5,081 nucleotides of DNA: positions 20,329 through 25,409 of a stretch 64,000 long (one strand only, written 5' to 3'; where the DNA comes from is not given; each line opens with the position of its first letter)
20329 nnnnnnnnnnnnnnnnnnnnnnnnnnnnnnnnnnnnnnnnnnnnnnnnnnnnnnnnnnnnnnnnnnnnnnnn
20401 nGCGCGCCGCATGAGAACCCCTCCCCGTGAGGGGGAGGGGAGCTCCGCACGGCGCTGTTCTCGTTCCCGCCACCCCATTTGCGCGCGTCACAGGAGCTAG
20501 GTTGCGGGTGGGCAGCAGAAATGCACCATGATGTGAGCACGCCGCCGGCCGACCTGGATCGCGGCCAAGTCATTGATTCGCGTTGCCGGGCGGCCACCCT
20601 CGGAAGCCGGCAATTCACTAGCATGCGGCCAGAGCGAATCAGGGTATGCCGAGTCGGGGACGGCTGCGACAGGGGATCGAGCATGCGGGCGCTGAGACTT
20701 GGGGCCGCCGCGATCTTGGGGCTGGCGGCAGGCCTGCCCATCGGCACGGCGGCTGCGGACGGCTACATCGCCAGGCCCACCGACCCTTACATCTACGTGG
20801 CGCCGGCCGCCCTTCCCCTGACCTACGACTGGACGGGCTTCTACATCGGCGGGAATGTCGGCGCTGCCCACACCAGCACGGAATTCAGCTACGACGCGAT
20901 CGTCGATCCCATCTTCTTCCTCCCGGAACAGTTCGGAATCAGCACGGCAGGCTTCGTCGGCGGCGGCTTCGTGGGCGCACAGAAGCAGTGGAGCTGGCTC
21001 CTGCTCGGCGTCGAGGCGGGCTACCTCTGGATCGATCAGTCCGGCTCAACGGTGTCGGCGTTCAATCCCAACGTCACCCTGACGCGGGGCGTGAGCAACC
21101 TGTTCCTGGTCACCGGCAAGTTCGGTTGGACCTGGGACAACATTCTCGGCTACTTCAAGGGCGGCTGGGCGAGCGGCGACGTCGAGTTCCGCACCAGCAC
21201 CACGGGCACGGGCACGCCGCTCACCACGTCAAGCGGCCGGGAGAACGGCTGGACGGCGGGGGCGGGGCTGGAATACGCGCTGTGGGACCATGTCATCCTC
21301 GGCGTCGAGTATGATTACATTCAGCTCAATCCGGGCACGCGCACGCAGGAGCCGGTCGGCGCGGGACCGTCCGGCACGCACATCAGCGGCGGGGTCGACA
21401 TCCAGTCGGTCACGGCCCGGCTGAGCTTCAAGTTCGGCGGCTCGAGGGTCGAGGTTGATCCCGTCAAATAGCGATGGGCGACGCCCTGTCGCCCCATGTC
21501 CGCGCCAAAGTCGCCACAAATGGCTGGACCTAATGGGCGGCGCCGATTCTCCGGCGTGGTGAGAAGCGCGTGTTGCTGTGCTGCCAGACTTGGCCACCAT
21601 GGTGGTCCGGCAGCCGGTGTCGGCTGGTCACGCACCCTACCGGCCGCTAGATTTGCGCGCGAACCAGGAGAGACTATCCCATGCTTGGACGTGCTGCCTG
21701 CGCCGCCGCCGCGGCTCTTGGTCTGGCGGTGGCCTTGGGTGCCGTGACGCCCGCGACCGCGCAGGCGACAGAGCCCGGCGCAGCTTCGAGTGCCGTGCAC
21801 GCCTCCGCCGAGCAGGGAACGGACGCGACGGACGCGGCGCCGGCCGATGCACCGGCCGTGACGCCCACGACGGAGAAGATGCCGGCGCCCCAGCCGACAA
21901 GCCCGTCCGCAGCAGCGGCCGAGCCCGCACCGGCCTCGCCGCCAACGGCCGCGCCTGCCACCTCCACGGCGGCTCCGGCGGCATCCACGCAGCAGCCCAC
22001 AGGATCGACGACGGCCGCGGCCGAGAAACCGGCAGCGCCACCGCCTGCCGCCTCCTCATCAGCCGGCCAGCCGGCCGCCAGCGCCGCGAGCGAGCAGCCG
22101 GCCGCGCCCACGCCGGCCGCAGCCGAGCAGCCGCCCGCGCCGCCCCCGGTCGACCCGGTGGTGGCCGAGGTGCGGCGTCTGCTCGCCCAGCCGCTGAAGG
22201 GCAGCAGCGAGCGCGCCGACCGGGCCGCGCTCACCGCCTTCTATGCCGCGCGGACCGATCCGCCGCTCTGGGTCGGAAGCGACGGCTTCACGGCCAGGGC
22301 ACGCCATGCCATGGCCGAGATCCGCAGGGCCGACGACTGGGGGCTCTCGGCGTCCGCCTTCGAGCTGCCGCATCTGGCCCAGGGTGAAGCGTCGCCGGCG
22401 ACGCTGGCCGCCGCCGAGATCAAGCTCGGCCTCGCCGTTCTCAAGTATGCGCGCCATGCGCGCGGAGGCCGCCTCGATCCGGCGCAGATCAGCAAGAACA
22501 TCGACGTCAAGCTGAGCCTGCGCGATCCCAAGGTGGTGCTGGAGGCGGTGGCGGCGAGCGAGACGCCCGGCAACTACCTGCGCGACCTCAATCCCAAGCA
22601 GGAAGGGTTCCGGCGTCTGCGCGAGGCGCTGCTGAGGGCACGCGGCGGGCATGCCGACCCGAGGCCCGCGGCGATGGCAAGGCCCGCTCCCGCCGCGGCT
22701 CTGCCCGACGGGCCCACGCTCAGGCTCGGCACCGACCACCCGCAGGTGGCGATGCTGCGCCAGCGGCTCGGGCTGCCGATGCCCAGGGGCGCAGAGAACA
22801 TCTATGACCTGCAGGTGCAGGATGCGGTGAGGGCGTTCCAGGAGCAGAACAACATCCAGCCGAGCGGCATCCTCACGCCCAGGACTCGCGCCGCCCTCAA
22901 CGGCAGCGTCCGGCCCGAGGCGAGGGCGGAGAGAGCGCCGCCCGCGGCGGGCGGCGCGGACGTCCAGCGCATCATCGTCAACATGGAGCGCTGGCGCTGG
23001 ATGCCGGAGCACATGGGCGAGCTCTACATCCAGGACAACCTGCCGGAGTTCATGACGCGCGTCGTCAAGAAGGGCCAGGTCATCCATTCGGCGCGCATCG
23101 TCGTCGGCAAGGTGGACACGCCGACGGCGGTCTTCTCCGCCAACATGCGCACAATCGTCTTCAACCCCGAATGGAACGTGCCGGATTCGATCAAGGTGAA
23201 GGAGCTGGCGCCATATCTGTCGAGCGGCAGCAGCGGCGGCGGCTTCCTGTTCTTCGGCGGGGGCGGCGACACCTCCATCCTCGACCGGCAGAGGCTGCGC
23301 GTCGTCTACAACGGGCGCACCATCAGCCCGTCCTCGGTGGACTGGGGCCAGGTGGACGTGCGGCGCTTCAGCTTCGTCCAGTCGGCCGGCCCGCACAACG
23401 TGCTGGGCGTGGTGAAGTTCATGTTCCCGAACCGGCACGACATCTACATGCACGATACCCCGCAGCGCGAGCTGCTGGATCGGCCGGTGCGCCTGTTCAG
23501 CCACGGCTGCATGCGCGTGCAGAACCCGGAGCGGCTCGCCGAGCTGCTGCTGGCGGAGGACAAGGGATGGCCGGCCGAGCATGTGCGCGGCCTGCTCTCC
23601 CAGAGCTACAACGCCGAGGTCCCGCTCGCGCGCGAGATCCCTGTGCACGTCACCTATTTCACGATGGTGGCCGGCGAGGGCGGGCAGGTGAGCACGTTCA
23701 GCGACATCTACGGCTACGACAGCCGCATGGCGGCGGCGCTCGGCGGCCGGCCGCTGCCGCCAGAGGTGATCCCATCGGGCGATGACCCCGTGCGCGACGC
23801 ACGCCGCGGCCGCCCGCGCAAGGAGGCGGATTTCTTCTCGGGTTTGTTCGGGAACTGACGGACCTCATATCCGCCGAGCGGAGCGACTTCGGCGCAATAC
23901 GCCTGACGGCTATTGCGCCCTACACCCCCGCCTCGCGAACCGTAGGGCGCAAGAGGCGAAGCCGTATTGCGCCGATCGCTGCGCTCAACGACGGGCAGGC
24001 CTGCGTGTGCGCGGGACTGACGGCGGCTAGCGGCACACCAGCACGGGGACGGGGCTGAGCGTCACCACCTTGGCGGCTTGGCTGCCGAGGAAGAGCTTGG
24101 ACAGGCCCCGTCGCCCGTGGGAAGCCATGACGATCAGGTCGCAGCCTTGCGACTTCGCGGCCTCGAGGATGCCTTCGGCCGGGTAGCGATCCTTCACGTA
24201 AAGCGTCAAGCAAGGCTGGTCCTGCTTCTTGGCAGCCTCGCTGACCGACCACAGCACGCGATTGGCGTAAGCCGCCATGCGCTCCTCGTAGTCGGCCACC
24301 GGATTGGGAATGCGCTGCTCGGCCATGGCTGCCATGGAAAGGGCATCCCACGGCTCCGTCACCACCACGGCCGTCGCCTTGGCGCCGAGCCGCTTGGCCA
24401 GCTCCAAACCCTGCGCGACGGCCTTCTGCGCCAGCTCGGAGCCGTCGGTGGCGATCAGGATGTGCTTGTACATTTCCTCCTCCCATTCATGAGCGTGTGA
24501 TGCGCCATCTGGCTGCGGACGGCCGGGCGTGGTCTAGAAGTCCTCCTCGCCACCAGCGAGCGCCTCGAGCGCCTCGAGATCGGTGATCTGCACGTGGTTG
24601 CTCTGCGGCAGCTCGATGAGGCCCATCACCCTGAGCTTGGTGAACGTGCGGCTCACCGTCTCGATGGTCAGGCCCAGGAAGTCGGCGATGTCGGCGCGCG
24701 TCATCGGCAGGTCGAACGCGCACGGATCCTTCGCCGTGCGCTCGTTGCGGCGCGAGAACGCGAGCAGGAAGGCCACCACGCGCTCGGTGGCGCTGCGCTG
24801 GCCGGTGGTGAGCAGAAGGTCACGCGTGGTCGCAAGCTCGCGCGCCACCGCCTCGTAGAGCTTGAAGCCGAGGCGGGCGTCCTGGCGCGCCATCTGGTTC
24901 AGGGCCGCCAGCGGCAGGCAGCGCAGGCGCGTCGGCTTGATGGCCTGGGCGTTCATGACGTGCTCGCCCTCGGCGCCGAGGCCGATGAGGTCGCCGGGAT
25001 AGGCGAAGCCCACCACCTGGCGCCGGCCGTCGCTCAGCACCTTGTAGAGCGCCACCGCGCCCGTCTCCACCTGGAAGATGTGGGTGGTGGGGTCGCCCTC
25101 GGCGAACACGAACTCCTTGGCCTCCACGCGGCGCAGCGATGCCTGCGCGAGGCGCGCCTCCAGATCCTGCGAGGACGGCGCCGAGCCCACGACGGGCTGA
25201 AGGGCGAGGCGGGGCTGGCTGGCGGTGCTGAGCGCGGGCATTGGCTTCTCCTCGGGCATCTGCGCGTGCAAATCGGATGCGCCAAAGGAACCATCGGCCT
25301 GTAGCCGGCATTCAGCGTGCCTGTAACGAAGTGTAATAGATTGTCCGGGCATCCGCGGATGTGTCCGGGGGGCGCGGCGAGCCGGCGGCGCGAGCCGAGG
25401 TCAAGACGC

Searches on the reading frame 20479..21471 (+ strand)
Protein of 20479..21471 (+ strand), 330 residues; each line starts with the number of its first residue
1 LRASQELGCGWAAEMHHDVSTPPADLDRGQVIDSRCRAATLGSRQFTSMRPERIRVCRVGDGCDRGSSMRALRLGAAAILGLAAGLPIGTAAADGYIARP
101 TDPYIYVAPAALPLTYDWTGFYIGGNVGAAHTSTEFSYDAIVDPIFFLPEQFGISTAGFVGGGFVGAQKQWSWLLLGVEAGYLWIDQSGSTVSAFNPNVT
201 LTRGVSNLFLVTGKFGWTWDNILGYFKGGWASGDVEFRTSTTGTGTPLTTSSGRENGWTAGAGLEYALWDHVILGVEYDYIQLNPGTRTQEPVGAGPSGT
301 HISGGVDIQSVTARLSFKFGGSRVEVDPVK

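Call 18: search_protein_families(library=pfam, proteins=[window:20479-21471:+], max_evalue=0.001)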
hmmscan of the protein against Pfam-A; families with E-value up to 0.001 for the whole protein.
window:20479-21471:+ (330 aa): 2 families
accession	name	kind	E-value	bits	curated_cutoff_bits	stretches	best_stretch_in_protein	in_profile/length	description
PF13505.12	OMP_b-brl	-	7.2e-15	56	28.7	1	115-319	16-175/175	Outer membrane protein beta-barrel domain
PF01389.23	OmpA_membrane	-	1.1e-06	28.9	21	1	121-322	6-179/180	OmpA-like transmembrane domain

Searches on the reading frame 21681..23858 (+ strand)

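Call 18: search_protein_families(library=pfam, proteins=[window:21681-23858:+], max_evalue=0.001)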
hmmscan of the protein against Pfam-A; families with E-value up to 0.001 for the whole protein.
window:21681-23858:+ (725 aa): 3 families
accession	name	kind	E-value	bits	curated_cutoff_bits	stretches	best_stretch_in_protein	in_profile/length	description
PF20142.4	Scaffold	-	3.2e-31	109.3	24.6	1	183-317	2-139/139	Scaffold domain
PF03734.19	YkuD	-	5.2e-18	66.5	23.4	1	449-624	3-139/146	L,D-transpeptidase catalytic domain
PF01471.23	PG_binding_1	-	2.5e-08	34.4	23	1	362-406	14-57/57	Putative peptidoglycan binding domain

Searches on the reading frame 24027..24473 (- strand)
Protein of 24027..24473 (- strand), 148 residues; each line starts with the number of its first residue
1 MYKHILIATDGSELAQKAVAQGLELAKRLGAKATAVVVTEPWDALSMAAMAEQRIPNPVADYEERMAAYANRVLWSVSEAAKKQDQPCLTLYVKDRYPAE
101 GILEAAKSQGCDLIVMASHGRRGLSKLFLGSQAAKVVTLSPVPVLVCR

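Call 16: find_encoding_contigs(protein=window:24027-24473:-, flank=10000, max_places=2)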
Protein window:24027-24473:- (148 aa): no gene with exactly this product is on record in the collection.

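Call 18: search_protein_families(library=pfam, proteins=[window:24027-24473:-], max_evalue=0.001)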
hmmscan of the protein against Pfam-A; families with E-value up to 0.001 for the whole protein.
window:24027-24473:- (148 aa): 1 family
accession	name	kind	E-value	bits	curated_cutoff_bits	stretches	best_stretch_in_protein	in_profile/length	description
PF00582.32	Usp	-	5.4e-36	124.7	24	1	1-148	1-141/141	Universal stress protein family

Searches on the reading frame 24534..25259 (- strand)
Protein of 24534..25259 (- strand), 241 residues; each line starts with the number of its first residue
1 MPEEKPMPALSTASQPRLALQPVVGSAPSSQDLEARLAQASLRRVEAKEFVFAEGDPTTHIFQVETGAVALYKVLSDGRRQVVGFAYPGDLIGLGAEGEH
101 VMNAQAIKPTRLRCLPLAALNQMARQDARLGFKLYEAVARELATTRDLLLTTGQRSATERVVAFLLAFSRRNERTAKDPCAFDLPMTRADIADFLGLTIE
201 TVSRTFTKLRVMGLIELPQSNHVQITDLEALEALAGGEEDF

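Call 8: search_protein_families(library=pfam, proteins=[window:24534-25259:-], max_evalue=0.01)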
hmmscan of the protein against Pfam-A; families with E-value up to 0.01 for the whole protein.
window:24534-25259:- (241 aa): 5 families
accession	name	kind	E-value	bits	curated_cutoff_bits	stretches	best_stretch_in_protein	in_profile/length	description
PF13545.12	HTH_Crp_2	-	1.6e-19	70.1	27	1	159-234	1-70/70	Crp-like helix-turn-helix domain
PF00027.35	cNMP_binding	-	8.4e-16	58.2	27.5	1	43-127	2-89/89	Cyclic nucleotide-binding domain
PF00325.26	Crp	-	1.5e-15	57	21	1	184-215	1-32/32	Bacterial regulatory proteins, crp family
PF12840.13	HTH_20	-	0.0039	17.6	27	0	184-216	17-49/51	Helix-turn-helix domain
PF12802.13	MarR_2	-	0.0061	17.1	27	0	186-218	21-53/61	MarR family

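Call 9: search_protein_families(library=ncbifam, proteins=[window:24534-25259:-], max_evalue=0.01)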
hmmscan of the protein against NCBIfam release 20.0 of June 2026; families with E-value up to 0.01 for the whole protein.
window:24534-25259:- (241 aa): 10 families
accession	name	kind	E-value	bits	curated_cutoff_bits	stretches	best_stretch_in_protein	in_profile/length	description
NF050806.1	TransRegFixKCaul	equivalog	9.9e-51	172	300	1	28-235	10-214/215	transcriptional regulator FixK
NF045989.1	TransRegFnrLRhodb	equivalog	1.2e-37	129.4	300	1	30-240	26-240/245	transcriptional regulator FnrL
NF008365.0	PRK11161.1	subfamily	8.2e-30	103.9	228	1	45-237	52-245/250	fumarate/nitrate reduction transcriptional regulator Fnr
NF006901.0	PRK09392.1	equivalog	2.3e-15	56.6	211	1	31-235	21-221/236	transcriptional activator FtrB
NF053664.1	TransRegPtrACyano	equivalog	7.7e-13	48.2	300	1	59-228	28-193/196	Crp/Fnr family transcriptional regulator PtrA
NF050815.1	TransActFtrBCaul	equivalog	5.7e-12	45.4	300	1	30-217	22-206/251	transcriptional activator FtrB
NF008732.0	PRK11753.1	equivalog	7.8e-12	45.1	266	1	27-216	10-202/214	cAMP-activated global transcriptional regulator CRP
TIGR03697.1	NtcA_cyano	equivalog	1.3e-11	44.7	244.95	1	51-219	4-177/193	global nitrogen regulator NtcA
NF052518.1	TransRegLdrP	equivalog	1.7e-11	44.5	300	1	43-236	2-189/195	transcriptional regulator LdrP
NF007707.0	PRK10402.1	subfamily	2.4e-05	24.1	180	1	38-175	29-169/226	transcriptional regulator YeiL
